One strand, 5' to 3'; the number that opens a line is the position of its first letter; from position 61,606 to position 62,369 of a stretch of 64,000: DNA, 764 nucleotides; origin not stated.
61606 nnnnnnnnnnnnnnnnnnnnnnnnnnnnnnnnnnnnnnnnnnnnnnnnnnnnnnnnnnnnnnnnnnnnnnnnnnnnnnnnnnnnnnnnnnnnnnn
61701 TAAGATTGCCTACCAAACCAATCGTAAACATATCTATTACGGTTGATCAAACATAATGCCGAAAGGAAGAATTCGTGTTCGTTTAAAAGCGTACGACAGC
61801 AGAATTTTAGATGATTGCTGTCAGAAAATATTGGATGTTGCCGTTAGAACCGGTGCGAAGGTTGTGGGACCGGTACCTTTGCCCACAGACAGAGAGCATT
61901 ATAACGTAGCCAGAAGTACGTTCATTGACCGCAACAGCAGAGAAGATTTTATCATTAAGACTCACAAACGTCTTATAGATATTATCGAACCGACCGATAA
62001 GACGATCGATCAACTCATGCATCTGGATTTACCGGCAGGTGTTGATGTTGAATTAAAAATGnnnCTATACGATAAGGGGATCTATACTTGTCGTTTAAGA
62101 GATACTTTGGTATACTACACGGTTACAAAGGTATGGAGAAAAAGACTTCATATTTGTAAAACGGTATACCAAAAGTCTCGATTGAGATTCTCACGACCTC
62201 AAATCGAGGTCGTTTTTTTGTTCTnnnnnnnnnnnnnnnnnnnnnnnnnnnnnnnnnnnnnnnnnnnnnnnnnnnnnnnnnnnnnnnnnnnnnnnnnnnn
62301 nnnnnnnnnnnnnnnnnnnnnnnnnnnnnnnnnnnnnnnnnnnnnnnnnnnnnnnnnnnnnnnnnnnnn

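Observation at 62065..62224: Strong terminator/antiterminator element inside the S10 operon between rpsJ and rplC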

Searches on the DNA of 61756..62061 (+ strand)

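Call 53: search_rna_families(sources=[L083, L099, L107, L110, L112, L135, L127], threshold=evalue, max_evalue=1)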
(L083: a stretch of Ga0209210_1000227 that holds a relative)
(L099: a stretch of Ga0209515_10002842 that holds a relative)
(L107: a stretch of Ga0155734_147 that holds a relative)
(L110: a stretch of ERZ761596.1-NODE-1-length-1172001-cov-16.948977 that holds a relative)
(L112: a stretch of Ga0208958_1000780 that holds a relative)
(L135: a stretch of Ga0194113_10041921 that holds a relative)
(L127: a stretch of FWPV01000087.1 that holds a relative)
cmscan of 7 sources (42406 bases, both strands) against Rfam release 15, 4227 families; matches with E-value up to 1: 0.
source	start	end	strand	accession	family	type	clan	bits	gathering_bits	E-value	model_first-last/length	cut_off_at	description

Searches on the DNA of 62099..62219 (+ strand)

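Call 37: build_rna_model(alignment_id=A1, structure=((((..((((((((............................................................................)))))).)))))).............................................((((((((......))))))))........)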
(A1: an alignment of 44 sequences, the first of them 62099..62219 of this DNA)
Model R1 built from alignment A1 (44 sequences, 178 columns); structure: as given.
model positions 118; base pairs 20; branch points 1; effective number of sequences 3.48; information 0.59 bits per position. Calibrated on 0.2 Mb of random sequence (short: E-values are rough).
structure used (alignment columns):
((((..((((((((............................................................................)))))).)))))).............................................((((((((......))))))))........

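Call 39: search_with_rna_model(model_id=R1, sources=[window, L001, L002, L003, L004, L005, L006, L007, L008, L009, L010, L011, L012, L013, L014, L015, L016, L017, L018, L019, L020, L021, L022, L023, L024, L025, L026, L027, L028, L029, L030, L031, L032, L033, L034, L035, L036, L037, L038, L039, L040, L041, L042, L043, L044, L045, L046, L047, L048, L049, L050, L051, L052, L053, L054, L055, L056, L057, L058, L059, L060, L061, L062, L063, L064, L065, L066, L067, L068, L069, L070, L071, L072, L073, L074, L075, L076, L077, L078, L079, L080, L081, L082, L083, L084, L085, L086, L087, L088, L089, L090, L091, L092, L093, L094, L095, L096, L097, L098, L099], max_evalue=1)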
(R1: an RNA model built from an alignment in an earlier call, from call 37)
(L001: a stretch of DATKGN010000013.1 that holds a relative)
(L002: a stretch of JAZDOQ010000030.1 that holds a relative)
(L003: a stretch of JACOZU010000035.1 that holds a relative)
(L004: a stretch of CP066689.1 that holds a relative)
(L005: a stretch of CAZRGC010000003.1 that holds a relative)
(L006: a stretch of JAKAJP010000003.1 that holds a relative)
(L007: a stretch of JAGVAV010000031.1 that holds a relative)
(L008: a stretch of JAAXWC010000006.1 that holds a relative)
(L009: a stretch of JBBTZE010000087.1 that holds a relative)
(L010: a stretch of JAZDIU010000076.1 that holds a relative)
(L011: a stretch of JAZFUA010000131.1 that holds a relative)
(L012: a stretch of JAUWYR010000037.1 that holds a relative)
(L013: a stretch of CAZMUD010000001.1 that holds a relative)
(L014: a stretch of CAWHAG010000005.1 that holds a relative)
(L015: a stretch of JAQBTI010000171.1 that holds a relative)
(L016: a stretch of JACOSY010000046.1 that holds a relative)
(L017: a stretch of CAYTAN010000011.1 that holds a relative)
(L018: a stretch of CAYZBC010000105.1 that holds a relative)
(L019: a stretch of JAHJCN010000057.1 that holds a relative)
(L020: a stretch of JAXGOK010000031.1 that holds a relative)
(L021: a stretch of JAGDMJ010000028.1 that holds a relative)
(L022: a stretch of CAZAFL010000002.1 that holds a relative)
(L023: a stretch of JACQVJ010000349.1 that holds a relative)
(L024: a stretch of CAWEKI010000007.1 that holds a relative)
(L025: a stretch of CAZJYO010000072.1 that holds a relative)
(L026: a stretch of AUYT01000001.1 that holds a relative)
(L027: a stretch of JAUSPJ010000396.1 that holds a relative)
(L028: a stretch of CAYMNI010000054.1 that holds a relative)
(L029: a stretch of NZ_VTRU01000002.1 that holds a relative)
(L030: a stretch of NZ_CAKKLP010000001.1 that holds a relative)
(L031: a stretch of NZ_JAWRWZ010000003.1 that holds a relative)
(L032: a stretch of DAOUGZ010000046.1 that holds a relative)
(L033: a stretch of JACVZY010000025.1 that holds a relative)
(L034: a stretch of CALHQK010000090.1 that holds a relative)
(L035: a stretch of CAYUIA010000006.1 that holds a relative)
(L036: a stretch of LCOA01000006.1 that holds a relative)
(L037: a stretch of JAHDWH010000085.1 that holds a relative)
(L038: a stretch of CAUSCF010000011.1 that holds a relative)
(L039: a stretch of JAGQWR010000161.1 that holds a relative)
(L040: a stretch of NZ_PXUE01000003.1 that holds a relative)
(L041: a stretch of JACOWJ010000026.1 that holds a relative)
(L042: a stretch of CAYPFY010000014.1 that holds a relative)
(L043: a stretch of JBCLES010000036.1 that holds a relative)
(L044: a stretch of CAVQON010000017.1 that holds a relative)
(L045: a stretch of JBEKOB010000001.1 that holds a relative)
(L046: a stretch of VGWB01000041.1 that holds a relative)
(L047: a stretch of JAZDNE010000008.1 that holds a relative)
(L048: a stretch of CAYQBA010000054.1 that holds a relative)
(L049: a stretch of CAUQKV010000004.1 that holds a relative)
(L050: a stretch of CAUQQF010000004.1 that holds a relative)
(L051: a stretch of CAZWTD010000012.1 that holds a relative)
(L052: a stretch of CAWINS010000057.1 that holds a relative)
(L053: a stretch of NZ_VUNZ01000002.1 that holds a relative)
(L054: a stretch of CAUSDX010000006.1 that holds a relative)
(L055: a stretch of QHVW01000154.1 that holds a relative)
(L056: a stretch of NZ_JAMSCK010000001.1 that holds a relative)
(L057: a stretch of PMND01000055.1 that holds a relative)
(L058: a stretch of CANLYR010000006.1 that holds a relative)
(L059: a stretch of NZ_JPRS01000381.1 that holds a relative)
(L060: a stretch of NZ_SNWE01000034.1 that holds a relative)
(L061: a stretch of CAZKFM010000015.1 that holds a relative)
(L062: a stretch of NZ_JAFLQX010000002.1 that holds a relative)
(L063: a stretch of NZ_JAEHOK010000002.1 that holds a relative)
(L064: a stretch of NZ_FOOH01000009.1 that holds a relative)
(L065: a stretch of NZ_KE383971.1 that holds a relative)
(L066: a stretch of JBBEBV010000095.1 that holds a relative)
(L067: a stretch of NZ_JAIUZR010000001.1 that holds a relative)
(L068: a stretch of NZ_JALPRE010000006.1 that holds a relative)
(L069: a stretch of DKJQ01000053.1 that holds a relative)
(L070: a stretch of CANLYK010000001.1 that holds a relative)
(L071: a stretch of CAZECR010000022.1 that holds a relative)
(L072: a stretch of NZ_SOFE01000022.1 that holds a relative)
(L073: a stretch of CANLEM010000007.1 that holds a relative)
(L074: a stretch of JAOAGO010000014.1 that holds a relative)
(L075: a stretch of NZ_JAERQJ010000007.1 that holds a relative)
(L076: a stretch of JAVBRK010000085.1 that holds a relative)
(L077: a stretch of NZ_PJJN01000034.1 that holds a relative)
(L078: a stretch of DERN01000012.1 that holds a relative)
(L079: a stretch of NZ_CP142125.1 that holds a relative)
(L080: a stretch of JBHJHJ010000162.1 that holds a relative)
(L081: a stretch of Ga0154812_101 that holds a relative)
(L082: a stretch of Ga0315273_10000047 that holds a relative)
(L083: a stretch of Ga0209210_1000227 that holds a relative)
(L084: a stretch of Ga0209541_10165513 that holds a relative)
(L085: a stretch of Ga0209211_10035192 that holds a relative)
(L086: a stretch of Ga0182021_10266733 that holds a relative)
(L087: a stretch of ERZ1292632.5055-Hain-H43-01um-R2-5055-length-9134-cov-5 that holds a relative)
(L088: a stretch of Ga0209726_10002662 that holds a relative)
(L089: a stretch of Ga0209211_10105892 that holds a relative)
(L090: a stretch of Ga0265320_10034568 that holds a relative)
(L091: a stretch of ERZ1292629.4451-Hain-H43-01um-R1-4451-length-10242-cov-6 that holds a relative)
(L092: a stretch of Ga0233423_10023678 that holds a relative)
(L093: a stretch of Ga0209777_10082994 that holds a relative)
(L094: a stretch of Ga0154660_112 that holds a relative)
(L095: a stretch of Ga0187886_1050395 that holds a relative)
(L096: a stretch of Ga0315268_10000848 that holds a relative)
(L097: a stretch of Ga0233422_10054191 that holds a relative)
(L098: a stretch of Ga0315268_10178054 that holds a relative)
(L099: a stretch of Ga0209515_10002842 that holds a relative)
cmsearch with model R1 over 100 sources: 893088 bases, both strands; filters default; matches with E-value up to 1: 23.
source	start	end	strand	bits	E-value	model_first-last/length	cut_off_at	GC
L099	3408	3522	+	105.9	4.5e-19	1-118/118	no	0.37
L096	3334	3445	+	103.7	1.3e-18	1-118/118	no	0.38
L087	3309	3421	+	101.9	3e-18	1-118/118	no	0.42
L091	1248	1360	+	101.9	3e-18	1-118/118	no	0.42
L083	3325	3437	+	101.9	3.1e-18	1-118/118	no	0.44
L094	3407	3522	+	99.2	1.1e-17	1-118/118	no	0.41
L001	4775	4889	+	97.8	2.2e-17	1-118/118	no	0.42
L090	2129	2244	+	94.1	1.3e-16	1-118/118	no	0.41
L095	593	703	+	93.8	1.5e-16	1-118/118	no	0.44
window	62099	62219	+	88.9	1.6e-15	1-118/118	no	0.36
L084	1280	1398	+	88.2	2.2e-15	1-118/118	no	0.46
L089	1162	1250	+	88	2.5e-15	1-118/118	no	0.43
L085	632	719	+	87.2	3.5e-15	1-118/118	no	0.44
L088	1020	1107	+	79.6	1.4e-13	1-118/118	no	0.47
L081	3342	3482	+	76.5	6.2e-13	1-118/118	no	0.43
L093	882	951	+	74.9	1.3e-12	1-118/118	no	0.4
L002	4901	4987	+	68.6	2.6e-11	1-118/118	no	0.36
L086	422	500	+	61.7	7.3e-10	1-118/118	no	0.46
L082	2006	2078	+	56.9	7.3e-09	1-118/118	no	0.52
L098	614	687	+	51.3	1.1e-07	1-118/118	no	0.51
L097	1475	1537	+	36.7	0.00012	1-63/118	3'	0.37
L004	4852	4916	+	24.8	0.036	1-118/118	no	0.34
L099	3390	3483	-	24.2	0.049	1-118/118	no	0.24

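Call 40: search_with_rna_model(model_id=R1, sources=[L100, L101, L102, L103, L104, L105, L106, L107, L108, L109, L110, L111, L112, L113, L114, L115, L116, L117, L118, L119, L120, L121, L122, L123, L124, L125, L126, L127, L128, L129, L130, L131, L132, L133, L134, L135, L136, L137, L138, L139, L140, L141, L142, L143, L144, L145, L146, L147, L148, L149, L150, L151, L152, L153, L154, L155, L156, L157, L158, L159, L160], max_evalue=1)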
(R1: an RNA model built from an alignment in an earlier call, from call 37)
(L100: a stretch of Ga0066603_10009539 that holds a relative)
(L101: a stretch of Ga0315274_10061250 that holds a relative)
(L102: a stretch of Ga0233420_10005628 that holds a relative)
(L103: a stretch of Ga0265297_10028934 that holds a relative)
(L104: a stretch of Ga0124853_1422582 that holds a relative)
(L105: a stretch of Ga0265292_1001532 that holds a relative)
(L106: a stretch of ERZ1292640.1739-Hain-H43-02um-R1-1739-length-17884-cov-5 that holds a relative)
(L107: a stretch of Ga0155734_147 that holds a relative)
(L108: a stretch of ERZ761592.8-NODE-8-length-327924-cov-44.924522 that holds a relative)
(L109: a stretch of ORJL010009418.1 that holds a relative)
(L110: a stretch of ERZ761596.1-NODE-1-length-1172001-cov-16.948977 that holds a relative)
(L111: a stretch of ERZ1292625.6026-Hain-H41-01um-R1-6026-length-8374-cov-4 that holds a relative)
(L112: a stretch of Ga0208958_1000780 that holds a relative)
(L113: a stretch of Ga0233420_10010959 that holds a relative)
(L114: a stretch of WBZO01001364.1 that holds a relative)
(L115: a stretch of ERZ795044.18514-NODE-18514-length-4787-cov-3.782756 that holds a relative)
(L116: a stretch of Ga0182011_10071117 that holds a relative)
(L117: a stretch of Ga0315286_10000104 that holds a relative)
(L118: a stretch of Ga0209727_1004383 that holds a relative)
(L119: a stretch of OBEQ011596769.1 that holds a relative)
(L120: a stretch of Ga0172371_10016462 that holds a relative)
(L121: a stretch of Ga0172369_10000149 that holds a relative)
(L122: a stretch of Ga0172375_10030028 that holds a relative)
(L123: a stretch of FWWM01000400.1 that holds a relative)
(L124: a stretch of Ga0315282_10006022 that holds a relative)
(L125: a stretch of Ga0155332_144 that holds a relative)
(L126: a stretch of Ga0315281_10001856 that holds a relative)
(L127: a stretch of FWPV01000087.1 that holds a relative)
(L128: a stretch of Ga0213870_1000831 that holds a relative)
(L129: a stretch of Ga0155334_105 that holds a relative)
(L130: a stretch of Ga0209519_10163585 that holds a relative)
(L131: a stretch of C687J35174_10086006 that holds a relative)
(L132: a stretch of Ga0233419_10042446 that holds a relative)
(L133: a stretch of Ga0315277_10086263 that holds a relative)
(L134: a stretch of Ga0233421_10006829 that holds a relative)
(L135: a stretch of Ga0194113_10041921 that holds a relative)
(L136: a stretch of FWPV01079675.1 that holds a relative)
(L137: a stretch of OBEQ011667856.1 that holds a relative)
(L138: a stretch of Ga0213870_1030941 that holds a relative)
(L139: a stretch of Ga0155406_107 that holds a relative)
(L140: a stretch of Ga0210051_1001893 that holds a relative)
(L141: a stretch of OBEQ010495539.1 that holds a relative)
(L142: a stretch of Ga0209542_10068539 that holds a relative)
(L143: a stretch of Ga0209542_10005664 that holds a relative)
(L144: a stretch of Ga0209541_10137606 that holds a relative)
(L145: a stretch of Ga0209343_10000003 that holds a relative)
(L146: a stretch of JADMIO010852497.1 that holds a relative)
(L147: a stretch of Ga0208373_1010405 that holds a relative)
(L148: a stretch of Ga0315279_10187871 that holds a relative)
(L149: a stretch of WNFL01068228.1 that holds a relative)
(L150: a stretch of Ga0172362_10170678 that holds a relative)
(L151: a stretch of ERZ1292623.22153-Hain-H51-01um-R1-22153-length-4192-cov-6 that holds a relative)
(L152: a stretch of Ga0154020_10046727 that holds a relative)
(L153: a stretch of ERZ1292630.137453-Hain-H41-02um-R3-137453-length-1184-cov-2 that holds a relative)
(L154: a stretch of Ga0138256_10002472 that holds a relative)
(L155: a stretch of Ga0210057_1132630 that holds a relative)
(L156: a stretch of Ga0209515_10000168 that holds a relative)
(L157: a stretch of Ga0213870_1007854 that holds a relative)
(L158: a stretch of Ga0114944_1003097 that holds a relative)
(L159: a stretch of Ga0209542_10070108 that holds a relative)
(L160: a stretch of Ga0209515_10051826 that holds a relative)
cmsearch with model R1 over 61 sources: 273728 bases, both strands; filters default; matches with E-value up to 1: 43.
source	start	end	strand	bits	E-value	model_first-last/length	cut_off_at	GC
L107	3380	3497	+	110.3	1.7e-20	1-118/118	no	0.41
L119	1310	1429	+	106.5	1e-19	1-118/118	no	0.42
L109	3405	3523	+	103.5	4.5e-19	1-118/118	no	0.41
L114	3322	3448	+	100.6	1.8e-18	1-118/118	no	0.46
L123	3411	3525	+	99.4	3.1e-18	1-118/118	no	0.37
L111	3322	3456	+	97.3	8.6e-18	1-118/118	no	0.44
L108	3323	3468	+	97.2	9e-18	1-118/118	no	0.48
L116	1168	1309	+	94.7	3e-17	1-118/118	no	0.46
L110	3323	3467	+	94.3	3.6e-17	1-118/118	no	0.47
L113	744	856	+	94.2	3.8e-17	1-118/118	no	0.44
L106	3323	3410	+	80.6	2.6e-14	1-118/118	no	0.39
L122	3310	3433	+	80.6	2.6e-14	1-118/118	no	0.4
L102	2777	2894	+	80.3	3e-14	1-118/118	no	0.36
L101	1562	1636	+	78.4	7.5e-14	1-118/118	no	0.39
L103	1785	1908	+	78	8.9e-14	1-118/118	no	0.39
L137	3380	3467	+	76.9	1.5e-13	1-118/118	no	0.39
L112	3309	3380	+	75.7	2.7e-13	1-118/118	no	0.46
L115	3004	3082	+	73.3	8.5e-13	1-118/118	no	0.41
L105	3310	3386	+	72.2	1.5e-12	1-118/118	no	0.44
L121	3324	3448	+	71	2.6e-12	1-118/118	no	0.44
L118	3029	3108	+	68.3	9.7e-12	1-118/118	no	0.43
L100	675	753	+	68.1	1e-11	1-118/118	no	0.35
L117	3337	3416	+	64.8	5.1e-11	1-118/118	no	0.45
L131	2296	2378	+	63.6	9.2e-11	1-118/118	no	0.45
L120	3338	3462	+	54.7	6.6e-09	1-118/118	no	0.38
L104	1551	1654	+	45.5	5.4e-07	1-118/118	no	0.41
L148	1023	1129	+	36.4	4.3e-05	1-118/118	no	0.33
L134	1701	1811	+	32.2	0.00032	1-118/118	no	0.32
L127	3324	3430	+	27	0.0039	1-118/118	no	0.29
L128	2829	2936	+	26.9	0.0041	1-118/118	no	0.32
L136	1855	1968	+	25.6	0.0076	1-118/118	no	0.29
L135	2749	2858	+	25.3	0.0087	1-118/118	no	0.32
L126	1825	1932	+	25.1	0.0095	1-118/118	no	0.3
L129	3383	3432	+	24.2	0.015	1-118/118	no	0.44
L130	937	986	+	24.2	0.015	1-118/118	no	0.44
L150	1258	1332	+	22.1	0.041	1-118/118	no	0.36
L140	3160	3217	+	22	0.043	1-118/118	no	0.41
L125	3340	3440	+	19.5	0.14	1-118/118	no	0.32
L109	3478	3575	-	18.8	0.2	1-118/118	no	0.38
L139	3406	3498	+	18.7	0.21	1-118/118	no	0.4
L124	3329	3421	+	17.4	0.4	1-118/118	no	0.35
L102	2755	2856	-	16.5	0.59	1-118/118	no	0.3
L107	3372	3457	-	15.9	0.8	1-118/118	no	0.38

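Call 61: search_with_rna_model(model_id=R1, sources=[window, L001, L002, L081, L082, L083, L084, L085, L086, L087, L088, L089, L090, L093, L094, L095, L096, L098, L099, L100, L101, L102, L103, L104, L105, L106, L107, L108, L109, L110, L111, L112, L113, L114, L115, L116, L117, L118, L119, L120, L121, L122, L123, L131, L137, L148, L150], max_evalue=0.0001, make_alignment=true)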
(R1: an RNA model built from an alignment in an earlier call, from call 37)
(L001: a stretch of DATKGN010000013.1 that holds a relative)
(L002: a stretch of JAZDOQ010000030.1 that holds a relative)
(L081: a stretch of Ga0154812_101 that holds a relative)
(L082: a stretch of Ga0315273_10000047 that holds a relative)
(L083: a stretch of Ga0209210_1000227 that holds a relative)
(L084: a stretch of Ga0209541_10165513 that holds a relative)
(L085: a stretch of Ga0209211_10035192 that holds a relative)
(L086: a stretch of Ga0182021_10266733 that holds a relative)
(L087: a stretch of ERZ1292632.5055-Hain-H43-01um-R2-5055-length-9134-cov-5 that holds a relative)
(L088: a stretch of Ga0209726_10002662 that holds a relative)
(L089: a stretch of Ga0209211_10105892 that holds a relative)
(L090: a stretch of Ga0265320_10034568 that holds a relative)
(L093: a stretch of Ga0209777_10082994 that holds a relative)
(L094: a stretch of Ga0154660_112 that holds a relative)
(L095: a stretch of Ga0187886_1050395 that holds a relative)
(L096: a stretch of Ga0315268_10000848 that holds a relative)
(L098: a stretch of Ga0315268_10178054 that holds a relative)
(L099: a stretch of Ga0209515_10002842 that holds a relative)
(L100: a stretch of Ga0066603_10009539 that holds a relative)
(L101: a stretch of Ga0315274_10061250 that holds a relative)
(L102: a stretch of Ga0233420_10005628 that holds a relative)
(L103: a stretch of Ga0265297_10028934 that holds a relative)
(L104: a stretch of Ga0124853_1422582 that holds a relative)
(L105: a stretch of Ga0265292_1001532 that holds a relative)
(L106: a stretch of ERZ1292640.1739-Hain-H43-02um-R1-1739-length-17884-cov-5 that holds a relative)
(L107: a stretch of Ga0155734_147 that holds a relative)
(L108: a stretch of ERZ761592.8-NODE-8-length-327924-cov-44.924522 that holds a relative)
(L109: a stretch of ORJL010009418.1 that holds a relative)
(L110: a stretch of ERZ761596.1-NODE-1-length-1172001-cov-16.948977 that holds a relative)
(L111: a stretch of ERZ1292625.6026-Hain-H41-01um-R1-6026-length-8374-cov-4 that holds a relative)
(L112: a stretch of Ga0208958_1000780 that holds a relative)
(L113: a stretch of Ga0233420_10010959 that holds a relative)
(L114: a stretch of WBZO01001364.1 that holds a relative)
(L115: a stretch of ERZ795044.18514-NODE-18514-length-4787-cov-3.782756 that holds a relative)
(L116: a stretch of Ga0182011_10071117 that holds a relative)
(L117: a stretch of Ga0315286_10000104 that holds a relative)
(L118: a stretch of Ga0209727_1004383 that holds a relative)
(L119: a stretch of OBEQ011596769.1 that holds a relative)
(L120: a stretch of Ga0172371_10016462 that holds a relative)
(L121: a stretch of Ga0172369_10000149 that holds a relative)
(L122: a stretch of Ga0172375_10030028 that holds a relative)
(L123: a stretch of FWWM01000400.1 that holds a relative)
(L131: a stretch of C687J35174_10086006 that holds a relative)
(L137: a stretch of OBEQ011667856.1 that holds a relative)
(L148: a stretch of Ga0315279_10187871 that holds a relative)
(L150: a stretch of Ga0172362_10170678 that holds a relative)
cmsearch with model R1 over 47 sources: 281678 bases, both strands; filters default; matches with E-value up to 0.0001: 46.
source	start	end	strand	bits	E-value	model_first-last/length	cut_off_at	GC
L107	3380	3497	+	110.3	1.8e-20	1-118/118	no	0.41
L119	1310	1429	+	106.5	1e-19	1-118/118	no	0.42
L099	3408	3522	+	105.9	1.4e-19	1-118/118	no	0.37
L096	3334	3445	+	103.7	4e-19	1-118/118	no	0.38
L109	3405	3523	+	103.5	4.6e-19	1-118/118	no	0.41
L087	3309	3421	+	101.9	9.5e-19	1-118/118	no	0.42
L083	3325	3437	+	101.9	9.8e-19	1-118/118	no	0.44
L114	3322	3448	+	100.6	1.8e-18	1-118/118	no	0.46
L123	3411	3525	+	99.4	3.1e-18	1-118/118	no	0.37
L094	3407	3522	+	99.2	3.5e-18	1-118/118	no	0.41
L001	4775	4889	+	97.8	6.8e-18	1-118/118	no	0.42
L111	3322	3456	+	97.3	8.8e-18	1-118/118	no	0.44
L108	3323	3468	+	97.2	9.2e-18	1-118/118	no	0.48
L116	1168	1309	+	94.7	3.1e-17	1-118/118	no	0.46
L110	3323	3467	+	94.3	3.7e-17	1-118/118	no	0.47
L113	744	856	+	94.2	3.9e-17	1-118/118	no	0.44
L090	2129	2244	+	94.1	4.2e-17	1-118/118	no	0.41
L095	593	703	+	93.8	4.8e-17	1-118/118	no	0.44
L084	1280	1398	+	88.2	6.9e-16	1-118/118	no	0.46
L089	1162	1250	+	88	7.7e-16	1-118/118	no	0.43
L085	632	719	+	87.2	1.1e-15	1-118/118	no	0.44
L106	3323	3410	+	80.6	2.7e-14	1-118/118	no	0.39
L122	3310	3433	+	80.6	2.7e-14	1-118/118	no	0.4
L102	2777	2894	+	80.3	3e-14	1-118/118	no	0.36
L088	1020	1107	+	79.6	4.3e-14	1-118/118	no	0.47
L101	1562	1636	+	78.4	7.8e-14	1-118/118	no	0.39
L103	1785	1908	+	78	9.2e-14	1-118/118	no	0.39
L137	3380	3467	+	76.9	1.6e-13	1-118/118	no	0.39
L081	3342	3482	+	76.5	1.9e-13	1-118/118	no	0.43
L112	3309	3380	+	75.7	2.8e-13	1-118/118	no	0.46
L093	882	951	+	74.9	4.2e-13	1-118/118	no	0.4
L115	3004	3082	+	73.3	8.7e-13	1-118/118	no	0.41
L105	3310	3386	+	72.2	1.5e-12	1-118/118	no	0.44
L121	3324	3448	+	71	2.7e-12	1-118/118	no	0.44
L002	4901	4987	+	68.6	8.3e-12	1-118/118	no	0.36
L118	3029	3108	+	68.3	1e-11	1-118/118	no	0.43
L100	675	753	+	68.1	1.1e-11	1-118/118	no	0.35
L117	3337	3416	+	64.8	5.3e-11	1-118/118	no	0.45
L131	2296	2378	+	63.6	9.4e-11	1-118/118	no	0.45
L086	422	500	+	61.7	2.3e-10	1-118/118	no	0.46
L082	2006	2078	+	56.9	2.3e-09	1-118/118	no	0.52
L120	3338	3462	+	54.7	6.8e-09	1-118/118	no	0.38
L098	614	687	+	51.3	3.4e-08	1-118/118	no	0.51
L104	1551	1654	+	45.5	5.5e-07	1-118/118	no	0.41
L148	1023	1129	+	36.4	4.5e-05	1-118/118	no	0.33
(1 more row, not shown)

Alignment A3: 46 matches aligned to the model, 204 columns, each read 5' to 3' on its own strand. Consensus structure (alignment columns), stored with it:
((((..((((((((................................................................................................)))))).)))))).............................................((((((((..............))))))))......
